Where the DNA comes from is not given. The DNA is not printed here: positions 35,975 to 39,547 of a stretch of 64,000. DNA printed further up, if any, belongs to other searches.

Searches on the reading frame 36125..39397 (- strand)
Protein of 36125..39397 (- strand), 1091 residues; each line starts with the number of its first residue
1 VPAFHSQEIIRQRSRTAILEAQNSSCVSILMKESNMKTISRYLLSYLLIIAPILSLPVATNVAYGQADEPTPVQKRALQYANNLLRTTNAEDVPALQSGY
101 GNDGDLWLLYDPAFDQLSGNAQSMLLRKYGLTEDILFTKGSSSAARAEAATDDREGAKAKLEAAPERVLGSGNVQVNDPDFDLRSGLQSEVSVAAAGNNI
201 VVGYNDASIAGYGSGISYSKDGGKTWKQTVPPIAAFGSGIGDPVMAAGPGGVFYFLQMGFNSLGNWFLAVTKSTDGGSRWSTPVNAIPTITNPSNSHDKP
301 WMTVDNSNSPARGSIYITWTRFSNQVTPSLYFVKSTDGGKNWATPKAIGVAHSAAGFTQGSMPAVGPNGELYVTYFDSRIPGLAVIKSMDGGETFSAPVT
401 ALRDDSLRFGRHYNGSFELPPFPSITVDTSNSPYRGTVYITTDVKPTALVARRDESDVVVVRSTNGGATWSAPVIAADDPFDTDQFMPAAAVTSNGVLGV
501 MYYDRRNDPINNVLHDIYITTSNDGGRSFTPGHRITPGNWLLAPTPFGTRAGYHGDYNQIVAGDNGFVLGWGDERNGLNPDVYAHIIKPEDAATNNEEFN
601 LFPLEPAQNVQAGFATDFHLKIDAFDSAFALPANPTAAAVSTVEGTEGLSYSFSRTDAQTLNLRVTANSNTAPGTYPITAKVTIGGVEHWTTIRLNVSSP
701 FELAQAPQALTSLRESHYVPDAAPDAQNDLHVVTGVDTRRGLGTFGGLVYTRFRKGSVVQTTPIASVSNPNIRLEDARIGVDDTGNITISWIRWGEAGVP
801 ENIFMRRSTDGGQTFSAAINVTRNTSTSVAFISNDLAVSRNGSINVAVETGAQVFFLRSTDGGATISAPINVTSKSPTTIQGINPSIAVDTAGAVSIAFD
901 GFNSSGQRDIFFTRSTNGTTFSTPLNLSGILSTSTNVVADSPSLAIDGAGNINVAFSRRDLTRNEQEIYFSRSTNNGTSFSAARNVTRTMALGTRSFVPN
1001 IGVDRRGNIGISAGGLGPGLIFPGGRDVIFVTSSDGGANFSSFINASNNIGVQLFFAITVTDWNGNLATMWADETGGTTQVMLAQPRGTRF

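Call 66: search_protein_families(library=pfam, proteins=[window:36125-39397:-], max_evalue=0.0001)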
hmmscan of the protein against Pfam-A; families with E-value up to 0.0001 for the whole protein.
window:36125-39397:- (1091 aa): 3 families
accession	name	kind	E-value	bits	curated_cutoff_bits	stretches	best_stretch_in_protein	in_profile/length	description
PF13088.12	BNR_2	-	3.4e-21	76.3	31.4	0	454-546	14-111/277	BNR repeat-like domain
PF02012.26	BNR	-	6.1e-10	38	27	0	218-227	2-11/12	BNR/Asp-box repeat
PF24316.1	Tli3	-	8.9e-09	36.2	27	0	192-227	56-97/129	T6SS Tli3 immunity protein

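Call 67: search_protein_families(library=padloc, proteins=[window:36125-39397:-], max_evalue=0.00001)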
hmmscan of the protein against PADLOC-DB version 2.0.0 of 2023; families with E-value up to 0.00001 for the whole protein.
window:36125-39397:- (1091 aa): 0 families
